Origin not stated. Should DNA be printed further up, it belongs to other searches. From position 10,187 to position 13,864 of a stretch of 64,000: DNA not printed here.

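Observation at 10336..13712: Giant fibre-like protein: 3.4-kb in-frame modular array of 16 modules, each with a vicinal Cys-Cys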

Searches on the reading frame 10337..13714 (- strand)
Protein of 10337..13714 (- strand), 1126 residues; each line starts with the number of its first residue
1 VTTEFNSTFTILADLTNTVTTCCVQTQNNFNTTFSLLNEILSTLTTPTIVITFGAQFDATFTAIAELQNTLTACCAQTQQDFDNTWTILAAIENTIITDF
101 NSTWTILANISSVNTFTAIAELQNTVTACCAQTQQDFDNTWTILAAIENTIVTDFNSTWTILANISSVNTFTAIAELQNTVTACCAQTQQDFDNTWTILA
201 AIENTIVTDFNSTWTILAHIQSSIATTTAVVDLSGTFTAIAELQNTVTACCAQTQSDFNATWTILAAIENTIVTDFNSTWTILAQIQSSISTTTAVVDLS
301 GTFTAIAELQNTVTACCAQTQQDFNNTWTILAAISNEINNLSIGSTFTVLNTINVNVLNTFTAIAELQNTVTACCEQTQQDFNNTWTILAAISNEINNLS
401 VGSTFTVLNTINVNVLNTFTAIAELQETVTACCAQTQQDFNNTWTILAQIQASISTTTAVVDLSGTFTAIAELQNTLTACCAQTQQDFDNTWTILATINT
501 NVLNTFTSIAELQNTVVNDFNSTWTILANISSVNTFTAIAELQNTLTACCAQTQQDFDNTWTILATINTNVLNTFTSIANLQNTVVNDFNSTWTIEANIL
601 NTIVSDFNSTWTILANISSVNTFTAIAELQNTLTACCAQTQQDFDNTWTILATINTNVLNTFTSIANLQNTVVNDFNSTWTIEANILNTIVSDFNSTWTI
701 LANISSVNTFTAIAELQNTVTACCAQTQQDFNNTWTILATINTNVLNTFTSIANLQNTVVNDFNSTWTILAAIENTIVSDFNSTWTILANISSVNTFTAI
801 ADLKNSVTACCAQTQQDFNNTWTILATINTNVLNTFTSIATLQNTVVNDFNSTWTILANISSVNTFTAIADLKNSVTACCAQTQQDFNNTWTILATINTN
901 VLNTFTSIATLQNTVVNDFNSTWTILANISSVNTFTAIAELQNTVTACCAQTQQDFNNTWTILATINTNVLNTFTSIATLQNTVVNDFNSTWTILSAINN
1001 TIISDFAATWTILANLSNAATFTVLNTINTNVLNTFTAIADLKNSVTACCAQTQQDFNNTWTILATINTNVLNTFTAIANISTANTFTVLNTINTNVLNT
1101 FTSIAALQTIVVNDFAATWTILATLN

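Call 12: find_homologous_proteins(query=window:10337-13714:-, max_evalue=0.001)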
Query window:10337-13714:- (1126 aa): 51 proteins with E <= 0.001 among 8000 candidates.
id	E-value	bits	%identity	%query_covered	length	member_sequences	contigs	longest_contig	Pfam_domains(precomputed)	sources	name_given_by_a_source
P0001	0.0e+0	2219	100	100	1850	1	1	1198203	PF10290.15,PF10241.15,PF19310.5,PF21122.4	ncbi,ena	-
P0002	8.6e-88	314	37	55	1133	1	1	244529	-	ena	-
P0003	3.2e-85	305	34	28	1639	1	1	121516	-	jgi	jgi:hypothetical protein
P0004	5.7e-84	301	32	58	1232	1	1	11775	PF04513.18,PF10290.15,PF26904.1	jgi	jgi:hypothetical protein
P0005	3.1e-81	292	35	55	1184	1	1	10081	PF13229.13,PF04513.18,PF10290.15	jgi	jgi:hypothetical protein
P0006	5.4e-81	291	41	31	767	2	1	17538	PF00617.25,PF13229.13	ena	-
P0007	2.0e-77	279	32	50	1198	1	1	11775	PF04513.18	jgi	jgi:hypothetical protein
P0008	1.3e-75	273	35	53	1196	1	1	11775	PF04513.18,PF10290.15,PF14682.13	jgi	jgi:hypothetical protein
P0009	3.4e-70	255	35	46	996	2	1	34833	PF10303.15,PF05342.20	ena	-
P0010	3.0e-63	232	33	46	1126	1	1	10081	PF04513.18,PF10290.15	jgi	jgi:hypothetical protein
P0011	7.5e-60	221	33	47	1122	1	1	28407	PF04513.18,PF26904.1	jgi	jgi:hypothetical protein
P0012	5.8e-59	218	36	46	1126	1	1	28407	PF04513.18,PF10290.15,PF26904.1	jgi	jgi:hypothetical protein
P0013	3.2e-51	193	31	49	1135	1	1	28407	PF04513.18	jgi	jgi:hypothetical protein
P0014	2.6e-49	186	28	47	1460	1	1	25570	PF13229.13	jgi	-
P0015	1.3e-47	181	37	29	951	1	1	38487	PF04513.18,PF26904.1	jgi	jgi:hypothetical protein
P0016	2.5e-47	180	34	44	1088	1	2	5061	PF10241.15,PF04108.18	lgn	-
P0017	1.4e-44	171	37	25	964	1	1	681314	PF13229.13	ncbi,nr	ncbi:right-handed parallel beta-helix repeat-containing protein [Candidatus Dependentiae bacterium]|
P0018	1.7e-44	170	36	27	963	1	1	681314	PF13229.13,PF10303.15,PF05048.20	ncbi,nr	ncbi:right-handed parallel beta-helix repeat-containing protein [Candidatus Dependentiae bacterium]|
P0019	2.7e-44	170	36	33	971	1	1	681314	PF13229.13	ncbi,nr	ncbi:right-handed parallel beta-helix repeat-containing protein [Candidatus Dependentiae bacterium]|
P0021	6.1e-42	162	32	44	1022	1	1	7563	PF13229.13,PF04513.18,PF12708.13,PF07889.18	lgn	-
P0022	8.4e-41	158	34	43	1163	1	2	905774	PF13229.13,PF25174.2,PF24797.2,PF23381.2,PF12894.14,PF24807.2,PF26550.2,PF24817.2,PF00400.39,PF23414.2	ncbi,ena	-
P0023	1.4e-40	157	28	35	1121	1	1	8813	PF13229.13,PF04513.18,PF14682.13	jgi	jgi:hypothetical protein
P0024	2.5e-38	150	35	24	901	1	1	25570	PF13229.13,PF04513.18,PF05048.20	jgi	-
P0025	4.1e-31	126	31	48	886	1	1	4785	PF13229.13,PF04513.18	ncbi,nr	ncbi:MAG: right-handed parallel beta-helix repeat-containing protein [Candidatus Babeliales bacteriu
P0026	4.1e-30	123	47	14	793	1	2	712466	PF13229.13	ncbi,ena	-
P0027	1.5e-29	121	35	32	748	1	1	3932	PF13229.13,PF04513.18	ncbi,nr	ncbi:MAG: hypothetical protein P4M14_10210, partial [Gammaproteobacteria bacterium]|nr:hypothetical 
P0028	2.2e-29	120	37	25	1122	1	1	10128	PF13229.13,PF04513.18,PF05048.20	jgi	jgi:parallel beta-helix repeat protein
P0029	1.1e-28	118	34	34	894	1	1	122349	PF13229.13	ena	-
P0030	4.5e-24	103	36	27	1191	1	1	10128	PF13229.13,PF05048.20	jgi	jgi:parallel beta-helix repeat protein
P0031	2.0e-23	101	33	31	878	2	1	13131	PF13229.13,PF04513.18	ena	-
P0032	3.2e-23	100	37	17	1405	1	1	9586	PF13229.13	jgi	jgi:hypothetical protein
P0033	4.6e-23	99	35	23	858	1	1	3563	PF13229.13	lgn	-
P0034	1.9e-21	94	37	20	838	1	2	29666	PF13229.13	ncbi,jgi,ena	-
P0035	2.5e-21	94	38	18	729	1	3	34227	PF13229.13,PF04513.18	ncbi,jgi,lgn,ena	-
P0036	1.2e-17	81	40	14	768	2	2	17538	PF13229.13,PF05048.20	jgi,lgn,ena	-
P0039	2.6e-14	70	29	28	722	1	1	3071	PF04513.18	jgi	-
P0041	8.6e-12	62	33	21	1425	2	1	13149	PF13229.13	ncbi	-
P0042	1.3e-11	61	37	13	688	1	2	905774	PF13229.13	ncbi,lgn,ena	-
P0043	1.7e-9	54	39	17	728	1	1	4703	PF13229.13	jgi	jgi:hypothetical protein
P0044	2.0e-9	54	36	20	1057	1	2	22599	PF13229.13,PF25174.2,PF24814.2,PF23381.2,PF12894.14,PF04762.19,PF24817.2,PF07676.19,PF10282.16,PF08662.18,PF24807.2,PF26550.2,PF00400.39,PF23414.2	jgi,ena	-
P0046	3.5e-8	50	36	13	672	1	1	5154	PF13229.13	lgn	-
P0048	1.4e-6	45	35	18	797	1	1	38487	PF13229.13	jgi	jgi:hypothetical protein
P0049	1.6e-6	45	38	12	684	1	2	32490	PF13229.13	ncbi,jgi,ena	-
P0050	2.1e-6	44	30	23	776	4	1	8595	-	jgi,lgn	-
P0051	1.7e-4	38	33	21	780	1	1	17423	-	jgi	jgi:hypothetical protein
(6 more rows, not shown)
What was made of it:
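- On Unnamed Dependentiae Cys-Cys stalk fibre family (defined here): Homologs score E = 1e-88 to 1e-4 against the stalk (call 12).
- The named ones are Dependentiae or Babeliales, apart from one partial MAG protein (P0027) that its source labels Gammaproteobacteria (call 12).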

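Call 14: find_encoding_contigs(protein=P0001, flank=10000, max_places=4)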
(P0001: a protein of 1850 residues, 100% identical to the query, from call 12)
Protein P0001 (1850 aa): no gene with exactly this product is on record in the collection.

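Call 28: find_related_loci(query=P0001, collection=genome_contigs, flank=8000)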
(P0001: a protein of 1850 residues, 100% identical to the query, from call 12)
Query P0001 (1850 aa) in genome_contigs; peptide patterns used: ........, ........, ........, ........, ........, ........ (x = any residue, [..] = any of these).
10 stretches matched a pattern, but none encodes a relative of the query by tblastn (E <= 1e-3).

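Call 34: search_protein_families(library=pfam, proteins=[P0004, P0012, P0015, P0021, P0009, P0050], max_evalue=0.01)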
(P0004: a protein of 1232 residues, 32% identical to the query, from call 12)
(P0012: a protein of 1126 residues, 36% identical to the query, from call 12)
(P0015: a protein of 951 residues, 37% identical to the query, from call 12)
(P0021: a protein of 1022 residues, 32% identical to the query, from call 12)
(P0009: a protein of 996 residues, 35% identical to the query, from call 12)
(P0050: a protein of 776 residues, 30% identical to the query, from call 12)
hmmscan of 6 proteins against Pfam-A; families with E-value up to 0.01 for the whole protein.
P0004 (1232 aa): 2 families
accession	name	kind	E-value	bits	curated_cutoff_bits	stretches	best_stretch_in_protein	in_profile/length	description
PF04513.17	Baculo_PEP_C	-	4.3e-18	66.2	38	1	435-533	21-114/140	Baculovirus polyhedron envelope protein, PEP, C terminus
PF10290.14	YJL171C_Tos1_N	-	4.1e-06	27.6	27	0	215-251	7-42/63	Cell wall protein YJL171C/Tos1, N-terminal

P0012 (1126 aa): 4 families
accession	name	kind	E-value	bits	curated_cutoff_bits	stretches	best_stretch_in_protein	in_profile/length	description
PF04513.17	Baculo_PEP_C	-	2.1e-11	44.5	38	1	211-309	7-102/140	Baculovirus polyhedron envelope protein, PEP, C terminus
PF10290.14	YJL171C_Tos1_N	-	1.1e-07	32.6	27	0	371-407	6-41/63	Cell wall protein YJL171C/Tos1, N-terminal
PF10303.14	DUF2408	-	0.00063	20.8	25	0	516-637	9-119/130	Protein of unknown function (DUF2408)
PF10407.14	Cytokin_check_N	-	0.0067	16.8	22.6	0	326-364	4-42/71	Cdc14 phosphatase binding protein N-terminus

P0015 (951 aa): 4 families
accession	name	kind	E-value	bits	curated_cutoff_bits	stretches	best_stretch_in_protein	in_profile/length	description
PF04513.17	Baculo_PEP_C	-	2.4e-10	41.1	38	0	170-256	25-109/140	Baculovirus polyhedron envelope protein, PEP, C terminus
PF10290.14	YJL171C_Tos1_N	-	4.1e-05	24.4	27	0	517-552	7-41/63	Cell wall protein YJL171C/Tos1, N-terminal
PF10303.14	DUF2408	-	0.002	19.1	25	0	407-534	3-117/130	Protein of unknown function (DUF2408)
PF14682.11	SPOB_ab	-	0.0032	17.9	27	0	167-224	35-92/112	Sporulation initiation phospho-transferase B, C-terminal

P0021 (1022 aa): 12 families
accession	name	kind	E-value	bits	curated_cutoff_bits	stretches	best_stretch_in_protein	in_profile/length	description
PF04513.17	Baculo_PEP_C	-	7.2e-18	65.4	38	1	193-271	20-98/140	Baculovirus polyhedron envelope protein, PEP, C terminus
PF13229.12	Beta_helix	-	3.5e-11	43.4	25.9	2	812-978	10-156/158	Right handed beta helix region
PF07889.17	DUF1664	-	3e-08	34.2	34.6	0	263-329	39-105/124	Protein of unknown function (DUF1664)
PF12708.12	Pect-lyase_RHGA_epim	-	1.9e-05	25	27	1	831-945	95-192/213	Rhamnogalacturonase A/epimerase, pectate lyase-like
PF10303.14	DUF2408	-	0.00016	22.7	25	0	191-313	11-117/130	Protein of unknown function (DUF2408)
PF04108.17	ATG17_like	-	0.00033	20.7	43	0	198-383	117-279/355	Autophagy protein ATG17-like domain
PF05048.19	NosD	-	0.00042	20.2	23.6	0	697-796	55-150/212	Periplasmic copper-binding protein (NosD)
PF06248.19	Zw10_N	-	0.00046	21.2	26.3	0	245-317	9-77/93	Centromere/kinetochore Zw10 N-terminal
PF01442.23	Apolipoprotein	-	0.00048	20.3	90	0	346-509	20-164/190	Apolipoprotein A1/A4/E domain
PF07445.17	PriC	-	0.0015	18.8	23.3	0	365-419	39-90/174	Primosomal replication protein priC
PF02783.20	MCR_beta_N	-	0.0039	17.3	22.2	0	573-632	29-87/182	Methyl-coenzyme M reductase beta subunit, N-terminal domain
PF20379.3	DUF6674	-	0.009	16.1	28.5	0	197-239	59-101/251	Family of unknown function (DUF6674)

P0009 (996 aa): 9 families
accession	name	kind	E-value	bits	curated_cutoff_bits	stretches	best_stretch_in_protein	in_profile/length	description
PF05342.19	Peptidase_M26_N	-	2.8e-06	27.2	27.7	0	381-450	143-210/250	M26 IgA1-specific Metallo-endopeptidase N-terminal region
PF10303.14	DUF2408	-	2.1e-05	25.5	25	0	242-386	4-118/130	Protein of unknown function (DUF2408)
PF24208.1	Beta-tre_PLH30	-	3.4e-05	24.3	27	0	359-432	30-104/130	Endo-acting ulvan lyase beta-trefoil domain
PF16083.10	Phage_holin_3_3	-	9.5e-05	22.9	28.4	0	404-430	48-74/78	LydA holin phage, holin superfamily III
PF06013.18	WXG100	-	0.00059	20.5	27.3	0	496-531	46-81/86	Proteins of 100 residues with WXG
PF00617.24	RasGEF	-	0.0006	20.2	23.1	0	478-520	83-125/181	RasGEF domain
PF06049.17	LSPR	-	0.00079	19.4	76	0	355-363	1-9/9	Coagulation Factor V LSPD Repeat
PF04513.17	Baculo_PEP_C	-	0.0012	19.3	38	0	288-403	3-116/140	Baculovirus polyhedron envelope protein, PEP, C terminus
PF24842.1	UFD1_N2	-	0.0059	17.1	37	0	561-594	1-34/76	Ubiquitin fusion degradation protein UFD1, N-terminal subdomain 2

P0050 (776 aa): 0 families
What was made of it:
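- On Pfam Baculo_PEP_C (PF04513): The criterion is met only by some homologs (call 34).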

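Call 35: search_protein_families(library=ncbifam, proteins=[P0001, P0004, P0017, P0009], max_evalue=0.01)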
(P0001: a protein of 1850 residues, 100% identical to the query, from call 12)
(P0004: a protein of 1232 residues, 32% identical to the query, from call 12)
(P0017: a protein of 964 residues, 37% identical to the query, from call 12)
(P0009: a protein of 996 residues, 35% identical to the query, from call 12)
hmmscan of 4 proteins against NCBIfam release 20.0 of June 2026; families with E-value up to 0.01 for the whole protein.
P0001 (1850 aa): 1 family
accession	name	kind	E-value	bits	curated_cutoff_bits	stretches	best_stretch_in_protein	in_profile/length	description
NF008672.1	PRK11677.1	equivalog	2.4e-07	30.7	150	0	766-838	31-102/133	Z-ring associated protein ZapG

P0004 (1232 aa): 1 family
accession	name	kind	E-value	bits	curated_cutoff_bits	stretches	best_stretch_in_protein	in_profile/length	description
NF038108.1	RiPP_NF038108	subfamily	0.0023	17.8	30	1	914-974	2-59/65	Cys-every-fifth RiPP peptide CefA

P0017 (964 aa): 0 families

P0009 (996 aa): 2 families
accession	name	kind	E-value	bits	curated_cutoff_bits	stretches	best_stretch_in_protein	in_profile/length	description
NF045728.1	glycosyl_F510_1955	equivalog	0.00033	20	175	0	357-475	77-186/246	F510_1955 family glycosylhydrolase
NF047871.1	vicin_ArsD_rel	equivalog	0.0048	16.8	90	0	384-416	26-58/124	ArsD-related vicinal cysteine protein VcpD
